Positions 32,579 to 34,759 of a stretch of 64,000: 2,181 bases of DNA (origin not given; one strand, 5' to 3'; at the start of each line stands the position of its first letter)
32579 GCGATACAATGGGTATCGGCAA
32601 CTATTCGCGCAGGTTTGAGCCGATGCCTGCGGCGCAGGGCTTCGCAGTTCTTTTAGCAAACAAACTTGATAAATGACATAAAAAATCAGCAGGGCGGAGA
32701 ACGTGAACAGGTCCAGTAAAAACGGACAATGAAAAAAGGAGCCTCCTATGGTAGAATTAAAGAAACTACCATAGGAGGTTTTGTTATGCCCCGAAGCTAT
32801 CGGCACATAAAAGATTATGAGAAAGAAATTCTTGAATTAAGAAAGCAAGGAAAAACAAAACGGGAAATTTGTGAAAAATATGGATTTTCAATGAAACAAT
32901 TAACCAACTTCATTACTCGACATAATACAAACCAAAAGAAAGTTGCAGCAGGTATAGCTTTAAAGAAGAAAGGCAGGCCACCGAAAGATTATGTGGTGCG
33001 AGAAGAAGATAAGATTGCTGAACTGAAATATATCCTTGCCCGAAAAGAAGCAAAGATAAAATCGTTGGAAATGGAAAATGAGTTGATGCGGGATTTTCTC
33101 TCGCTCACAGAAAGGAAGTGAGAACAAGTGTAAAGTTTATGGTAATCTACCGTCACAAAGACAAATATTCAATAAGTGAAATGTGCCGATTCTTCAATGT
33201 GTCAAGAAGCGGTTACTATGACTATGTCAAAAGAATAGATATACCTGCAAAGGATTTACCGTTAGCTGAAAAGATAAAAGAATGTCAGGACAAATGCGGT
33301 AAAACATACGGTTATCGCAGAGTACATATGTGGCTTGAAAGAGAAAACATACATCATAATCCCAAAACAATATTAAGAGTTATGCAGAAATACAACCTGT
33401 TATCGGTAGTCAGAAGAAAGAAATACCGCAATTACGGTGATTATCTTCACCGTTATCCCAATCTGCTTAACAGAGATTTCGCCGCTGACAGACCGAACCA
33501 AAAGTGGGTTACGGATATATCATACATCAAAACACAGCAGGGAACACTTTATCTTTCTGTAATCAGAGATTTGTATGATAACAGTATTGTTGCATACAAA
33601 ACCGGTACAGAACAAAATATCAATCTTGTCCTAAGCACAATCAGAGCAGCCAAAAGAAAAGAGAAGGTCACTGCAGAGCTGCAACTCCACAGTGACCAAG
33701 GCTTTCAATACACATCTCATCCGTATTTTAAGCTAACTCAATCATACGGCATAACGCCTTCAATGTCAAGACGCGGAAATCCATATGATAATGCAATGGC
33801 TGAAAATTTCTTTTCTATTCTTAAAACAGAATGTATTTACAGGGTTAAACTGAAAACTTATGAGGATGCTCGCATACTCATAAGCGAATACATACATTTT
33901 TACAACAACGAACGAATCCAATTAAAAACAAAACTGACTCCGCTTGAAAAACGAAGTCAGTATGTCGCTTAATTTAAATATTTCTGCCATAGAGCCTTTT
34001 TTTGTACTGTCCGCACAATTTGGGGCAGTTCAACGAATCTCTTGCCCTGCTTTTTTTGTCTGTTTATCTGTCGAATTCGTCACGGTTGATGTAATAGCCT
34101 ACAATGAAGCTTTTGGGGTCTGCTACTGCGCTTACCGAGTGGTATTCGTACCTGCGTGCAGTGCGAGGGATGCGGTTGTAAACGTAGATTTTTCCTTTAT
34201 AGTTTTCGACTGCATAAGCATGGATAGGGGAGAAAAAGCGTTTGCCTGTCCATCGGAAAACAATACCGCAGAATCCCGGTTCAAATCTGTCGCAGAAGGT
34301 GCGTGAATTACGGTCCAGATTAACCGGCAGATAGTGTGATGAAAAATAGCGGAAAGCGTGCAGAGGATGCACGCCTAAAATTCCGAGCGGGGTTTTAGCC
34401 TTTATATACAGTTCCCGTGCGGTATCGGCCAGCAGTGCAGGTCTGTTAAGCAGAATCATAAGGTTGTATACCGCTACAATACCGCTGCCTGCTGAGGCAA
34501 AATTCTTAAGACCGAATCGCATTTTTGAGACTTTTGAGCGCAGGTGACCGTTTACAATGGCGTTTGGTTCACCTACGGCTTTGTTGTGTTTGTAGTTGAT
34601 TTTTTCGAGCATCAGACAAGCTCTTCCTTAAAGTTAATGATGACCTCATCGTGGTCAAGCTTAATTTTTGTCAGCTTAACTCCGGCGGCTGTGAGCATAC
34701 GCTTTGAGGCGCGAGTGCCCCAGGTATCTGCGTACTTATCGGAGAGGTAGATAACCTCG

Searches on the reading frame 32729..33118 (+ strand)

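Call 11: search_protein_families(library=pfam, proteins=[window:32729-33118:+], max_evalue=0.001)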
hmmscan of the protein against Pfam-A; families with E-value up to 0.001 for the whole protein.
window:32729-33118:+ (130 aa): 0 families

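Call 31: search_protein_families(library=ncbifam, proteins=[window:32729-33118:+], max_evalue=0.001)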
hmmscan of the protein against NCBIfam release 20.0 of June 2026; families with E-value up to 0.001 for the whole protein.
window:32729-33118:+ (130 aa): 2 families
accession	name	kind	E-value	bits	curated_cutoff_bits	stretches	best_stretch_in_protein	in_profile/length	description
NF033516.0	transpos_IS3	equivalog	4.5e-05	22.9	160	1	34-121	6-86/369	IS3 family transposase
NF033545.0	transpos_IS630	equivalog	0.00013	21.6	100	1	33-100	4-66/299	IS630 family transposase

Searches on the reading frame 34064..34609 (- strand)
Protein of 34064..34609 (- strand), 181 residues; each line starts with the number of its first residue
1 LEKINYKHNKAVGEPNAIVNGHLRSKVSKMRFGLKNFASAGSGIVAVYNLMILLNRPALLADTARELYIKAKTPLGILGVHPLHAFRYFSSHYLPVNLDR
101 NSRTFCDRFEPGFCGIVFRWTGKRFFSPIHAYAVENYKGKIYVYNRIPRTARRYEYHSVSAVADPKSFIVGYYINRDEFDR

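Call 11: search_protein_families(library=pfam, proteins=[window:34064-34609:-], max_evalue=0.001)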
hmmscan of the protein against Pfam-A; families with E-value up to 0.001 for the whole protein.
window:34064-34609:- (181 aa): 0 families

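Call 31: search_protein_families(library=ncbifam, proteins=[window:34064-34609:-], max_evalue=0.001)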
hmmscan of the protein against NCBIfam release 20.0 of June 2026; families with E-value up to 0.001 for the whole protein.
window:34064-34609:- (181 aa): 0 families

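Call 61: find_homologous_proteins(query=window:34064-34609:-, max_evalue=1e-10)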
Query window:34064-34609:- (181 aa): 25 proteins with E <= 1e-10 among 68 candidates.
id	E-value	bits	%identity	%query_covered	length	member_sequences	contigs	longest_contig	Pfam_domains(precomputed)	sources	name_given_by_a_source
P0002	5.3e-115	400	96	100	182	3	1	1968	-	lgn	-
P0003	2.2e-104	365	87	100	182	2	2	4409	-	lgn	-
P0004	4.9e-104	364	87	100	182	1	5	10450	-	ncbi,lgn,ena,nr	ncbi:MAG: hypothetical protein IIW48_03705 [Clostridia bacterium]|nr:hypothetical protein [Clostridi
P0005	6.3e-98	344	82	100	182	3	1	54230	-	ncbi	-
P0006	5.6e-95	334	78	100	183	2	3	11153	-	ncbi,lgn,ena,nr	ncbi:MAG: hypothetical protein IJ261_05495 [Clostridia bacterium]|nr:hypothetical protein [Clostridi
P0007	1.8e-93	330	78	100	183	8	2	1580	-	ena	-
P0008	2.0e-93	329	78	100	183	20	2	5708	-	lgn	-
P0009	4.7e-93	328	77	100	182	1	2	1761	-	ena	-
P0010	1.9e-92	326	78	100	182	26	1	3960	-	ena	-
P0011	1.5e-90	320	73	100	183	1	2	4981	-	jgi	-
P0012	6.3e-90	318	74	100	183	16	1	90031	-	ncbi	-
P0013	2.0e-89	316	72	99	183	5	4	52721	-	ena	-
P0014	2.1e-89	316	76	99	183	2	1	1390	-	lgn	-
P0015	3.8e-89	315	75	100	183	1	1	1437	-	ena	-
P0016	1.9e-86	307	73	100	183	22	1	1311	-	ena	-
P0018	8.2e-68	246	60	99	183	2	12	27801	-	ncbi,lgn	-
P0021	1.1e-63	232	56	98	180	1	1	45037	-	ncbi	-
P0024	6.3e-62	227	57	96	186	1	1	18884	-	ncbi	-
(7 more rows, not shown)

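Call 62: find_encoding_contigs(protein=P0018, flank=5000, max_places=3)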
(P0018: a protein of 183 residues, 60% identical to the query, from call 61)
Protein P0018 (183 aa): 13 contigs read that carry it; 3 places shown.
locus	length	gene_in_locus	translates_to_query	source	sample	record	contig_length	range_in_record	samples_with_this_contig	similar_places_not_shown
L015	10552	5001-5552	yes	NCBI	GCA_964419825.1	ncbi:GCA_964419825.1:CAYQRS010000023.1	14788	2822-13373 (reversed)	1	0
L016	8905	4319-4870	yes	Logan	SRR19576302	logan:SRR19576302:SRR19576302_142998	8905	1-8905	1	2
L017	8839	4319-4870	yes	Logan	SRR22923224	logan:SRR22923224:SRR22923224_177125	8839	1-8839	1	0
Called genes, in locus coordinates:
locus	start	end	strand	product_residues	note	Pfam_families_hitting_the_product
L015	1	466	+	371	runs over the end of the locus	PF00483:NTP_transferase, PF25247:LbH_GLGC (faint), PF24894:Hexapep_GlmU, PF25084:LbH_EIF2B (weak), PF25087:GMPPB_C (weak)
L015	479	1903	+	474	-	PF08323:Glyco_transf_5, PF00534:Glycos_transf_1, PF13692:Glyco_trans_1_4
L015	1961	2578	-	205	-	PF12844:HTH_19, PF13560:HTH_31, PF01381:HTH_3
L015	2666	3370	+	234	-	PF00300:His_Phos_1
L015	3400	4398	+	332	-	PF01073:3Beta_HSD, PF01370:Epimerase, PF02719:Polysacc_synt_2, PF04321:RmlD_sub_bind, PF05368:NmrA, PF13460:NAD_binding_10, PF16363:GDP_Man_Dehyd, PF07993:NAD_binding_4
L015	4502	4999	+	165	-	PF00383:dCMP_cyt_deam_1, PF14437:MafB19-deam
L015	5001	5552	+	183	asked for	-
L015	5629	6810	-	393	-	PF00149:Metallophos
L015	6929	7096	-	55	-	PF07561:DUF1540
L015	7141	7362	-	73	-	PF04070:DUF378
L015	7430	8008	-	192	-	PF07155:ECF-ribofla_trS, PF12822:ECF_trnsprt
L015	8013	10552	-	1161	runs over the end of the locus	PF17757:UvrB_inter, PF02559:CarD_TRCF_RID, PF04851:ResIII, PF00270:DEAD, PF22590:Cas3-like_C_2 (faint), PF00271:Helicase_C, PF03461:TRCF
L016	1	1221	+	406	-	?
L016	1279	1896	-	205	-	PF12844:HTH_19, PF13560:HTH_31, PF01381:HTH_3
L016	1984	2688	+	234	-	PF00300:His_Phos_1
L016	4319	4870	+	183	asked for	-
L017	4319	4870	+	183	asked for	-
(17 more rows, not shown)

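Call 63: find_encoding_contigs(protein=P0021, flank=5000, max_places=2)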
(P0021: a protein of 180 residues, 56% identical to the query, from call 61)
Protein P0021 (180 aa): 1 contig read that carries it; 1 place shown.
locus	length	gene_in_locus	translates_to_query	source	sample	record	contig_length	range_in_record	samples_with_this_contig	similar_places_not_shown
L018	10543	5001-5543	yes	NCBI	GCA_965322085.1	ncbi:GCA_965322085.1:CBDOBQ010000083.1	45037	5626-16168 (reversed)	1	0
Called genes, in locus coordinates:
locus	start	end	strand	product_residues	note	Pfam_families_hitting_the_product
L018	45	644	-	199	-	PF21176:RecR_HhH, PF02132:RecR_ZnF (weak), PF13662:Toprim_4, PF01751:Toprim, PF21175:RecR_C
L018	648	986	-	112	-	PF02575:YbaB_DNA_bd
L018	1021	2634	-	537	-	PF05496:RuvB_N (faint), PF13177:DNA_pol3_delta2, PF00004:AAA, PF13401:AAA_22 (weak), PF22608:DNAX_ATPase_lid, PF12169:DNA_pol3_gamma3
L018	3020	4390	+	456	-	PF00324:AA_permease, PF03222:Trp_Tyr_perm (weak), PF13520:AA_permease_2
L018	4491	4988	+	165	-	PF00383:dCMP_cyt_deam_1, PF14437:MafB19-deam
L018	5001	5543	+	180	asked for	-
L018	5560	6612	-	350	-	PF01757:Acyl_transf_3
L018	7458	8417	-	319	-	PF00963:Cohesin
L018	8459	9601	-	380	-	PF00149:Metallophos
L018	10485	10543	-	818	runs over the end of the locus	PF13176:TPR_7 (faint), PF14559:TPR_19 (faint), PF13676:TIR_2, PF19789:DUF6273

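Call 64: find_encoding_contigs(protein=P0024, flank=5000, max_places=2)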
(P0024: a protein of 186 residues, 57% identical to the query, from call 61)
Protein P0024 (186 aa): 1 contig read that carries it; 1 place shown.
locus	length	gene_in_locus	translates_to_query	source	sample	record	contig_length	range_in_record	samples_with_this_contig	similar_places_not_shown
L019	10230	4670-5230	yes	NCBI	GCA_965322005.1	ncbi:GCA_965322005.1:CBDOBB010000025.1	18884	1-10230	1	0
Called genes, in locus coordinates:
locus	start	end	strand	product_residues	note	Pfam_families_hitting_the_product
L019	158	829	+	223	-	PF00072:Response_reg, PF00486:Trans_reg_C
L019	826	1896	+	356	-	PF00512:HisKA, PF02518:HATPase_c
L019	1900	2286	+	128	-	-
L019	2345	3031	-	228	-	-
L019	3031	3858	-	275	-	PF16481:DUF5058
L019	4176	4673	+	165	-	PF00383:dCMP_cyt_deam_1, PF14437:MafB19-deam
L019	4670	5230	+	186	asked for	-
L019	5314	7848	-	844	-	PF00512:HisKA, PF02518:HATPase_c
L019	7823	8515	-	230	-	PF00072:Response_reg, PF00486:Trans_reg_C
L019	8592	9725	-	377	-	PF07470:Glyco_hydro_88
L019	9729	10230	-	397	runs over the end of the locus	PF00534:Glycos_transf_1, PF13692:Glyco_trans_1_4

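Call 65: find_encoding_contigs(protein=P0012, flank=4000, max_places=2)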
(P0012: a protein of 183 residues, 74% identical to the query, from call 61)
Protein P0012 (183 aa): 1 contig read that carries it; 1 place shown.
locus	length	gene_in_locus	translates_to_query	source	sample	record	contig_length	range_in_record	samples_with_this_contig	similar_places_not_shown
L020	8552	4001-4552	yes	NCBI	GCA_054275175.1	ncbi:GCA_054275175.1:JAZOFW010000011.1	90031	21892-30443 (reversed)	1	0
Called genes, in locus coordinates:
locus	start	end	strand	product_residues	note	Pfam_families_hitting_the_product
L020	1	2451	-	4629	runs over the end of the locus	PF00149:Metallophos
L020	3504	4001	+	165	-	PF00383:dCMP_cyt_deam_1, PF14437:MafB19-deam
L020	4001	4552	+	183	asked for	-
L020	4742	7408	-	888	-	PF00512:HisKA, PF02518:HATPase_c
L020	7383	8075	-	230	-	PF00072:Response_reg, PF00486:Trans_reg_C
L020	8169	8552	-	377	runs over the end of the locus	PF07470:Glyco_hydro_88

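Call 66: find_encoding_contigs(protein=P0013, flank=4000, max_places=3)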
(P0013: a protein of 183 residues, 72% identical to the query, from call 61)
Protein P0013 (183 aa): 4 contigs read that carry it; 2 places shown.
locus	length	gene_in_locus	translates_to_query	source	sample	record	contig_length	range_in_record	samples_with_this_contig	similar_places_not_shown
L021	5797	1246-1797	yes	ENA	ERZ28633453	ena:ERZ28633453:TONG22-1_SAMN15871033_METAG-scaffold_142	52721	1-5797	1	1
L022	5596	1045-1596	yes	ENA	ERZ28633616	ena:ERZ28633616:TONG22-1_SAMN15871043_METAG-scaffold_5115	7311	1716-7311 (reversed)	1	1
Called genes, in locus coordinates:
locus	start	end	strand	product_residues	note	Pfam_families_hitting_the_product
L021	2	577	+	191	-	?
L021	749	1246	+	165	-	PF00383:dCMP_cyt_deam_1, PF14437:MafB19-deam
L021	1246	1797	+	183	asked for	-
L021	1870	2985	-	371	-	PF07470:Glyco_hydro_88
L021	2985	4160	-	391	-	PF00534:Glycos_transf_1, PF13692:Glyco_trans_1_4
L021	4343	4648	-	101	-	-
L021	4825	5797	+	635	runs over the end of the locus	PF13727:CoA_binding_3, PF02254:TrkA_N (faint), PF01073:3Beta_HSD, PF01370:Epimerase, PF02719:Polysacc_synt_2, PF04321:RmlD_sub_bind, PF16363:GDP_Man_Dehyd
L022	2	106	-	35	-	?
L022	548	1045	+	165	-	PF00383:dCMP_cyt_deam_1, PF14437:MafB19-deam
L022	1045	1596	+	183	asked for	-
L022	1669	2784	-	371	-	PF07470:Glyco_hydro_88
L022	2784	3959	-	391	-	PF00534:Glycos_transf_1, PF13692:Glyco_trans_1_4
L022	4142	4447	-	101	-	-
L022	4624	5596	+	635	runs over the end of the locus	PF13727:CoA_binding_3, PF02254:TrkA_N (faint), PF01073:3Beta_HSD, PF01370:Epimerase, PF02719:Polysacc_synt_2, PF04321:RmlD_sub_bind, PF16363:GDP_Man_Dehyd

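Call 67: find_encoding_contigs(protein=P0011, flank=4000, max_places=2)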
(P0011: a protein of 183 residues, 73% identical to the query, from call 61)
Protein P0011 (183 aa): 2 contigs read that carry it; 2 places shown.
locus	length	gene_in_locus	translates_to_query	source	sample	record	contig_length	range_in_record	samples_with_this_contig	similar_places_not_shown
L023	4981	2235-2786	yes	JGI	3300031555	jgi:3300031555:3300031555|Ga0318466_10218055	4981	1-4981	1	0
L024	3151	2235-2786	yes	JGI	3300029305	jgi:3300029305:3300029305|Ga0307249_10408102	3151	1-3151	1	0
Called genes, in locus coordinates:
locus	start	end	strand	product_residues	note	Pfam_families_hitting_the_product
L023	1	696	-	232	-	?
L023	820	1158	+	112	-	-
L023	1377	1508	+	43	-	-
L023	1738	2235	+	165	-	PF00383:dCMP_cyt_deam_1, PF14437:MafB19-deam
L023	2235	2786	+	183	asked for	-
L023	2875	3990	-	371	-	PF07470:Glyco_hydro_88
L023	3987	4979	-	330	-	?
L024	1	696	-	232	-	?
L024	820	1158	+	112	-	-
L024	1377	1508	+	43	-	-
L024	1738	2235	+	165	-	PF00383:dCMP_cyt_deam_1, PF14437:MafB19-deam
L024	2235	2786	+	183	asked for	-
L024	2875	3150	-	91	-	?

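Call 68: find_encoding_contigs(protein=P0006, flank=4000, max_places=3)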
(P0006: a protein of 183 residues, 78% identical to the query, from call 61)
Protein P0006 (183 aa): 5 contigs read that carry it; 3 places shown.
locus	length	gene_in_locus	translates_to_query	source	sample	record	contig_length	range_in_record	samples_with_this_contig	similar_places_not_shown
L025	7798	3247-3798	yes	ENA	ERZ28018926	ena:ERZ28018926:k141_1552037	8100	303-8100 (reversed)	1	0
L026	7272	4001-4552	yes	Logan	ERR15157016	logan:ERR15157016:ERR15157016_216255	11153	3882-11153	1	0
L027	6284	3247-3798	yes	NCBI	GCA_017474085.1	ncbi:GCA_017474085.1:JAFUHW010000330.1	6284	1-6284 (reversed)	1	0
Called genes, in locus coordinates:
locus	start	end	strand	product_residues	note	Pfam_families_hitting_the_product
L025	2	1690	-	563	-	?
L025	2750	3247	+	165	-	PF00383:dCMP_cyt_deam_1, PF14437:MafB19-deam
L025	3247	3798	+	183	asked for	-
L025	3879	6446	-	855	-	PF00512:HisKA, PF02518:HATPase_c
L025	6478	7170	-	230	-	PF00072:Response_reg, PF00486:Trans_reg_C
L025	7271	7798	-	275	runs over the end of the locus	?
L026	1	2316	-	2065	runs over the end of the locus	?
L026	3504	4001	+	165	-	PF00383:dCMP_cyt_deam_1, PF14437:MafB19-deam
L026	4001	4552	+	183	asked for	-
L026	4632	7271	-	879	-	?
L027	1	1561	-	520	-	PF00149:Metallophos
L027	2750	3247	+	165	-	PF00383:dCMP_cyt_deam_1, PF14437:MafB19-deam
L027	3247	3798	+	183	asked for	-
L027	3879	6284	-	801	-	PF00512:HisKA, PF02518:HATPase_c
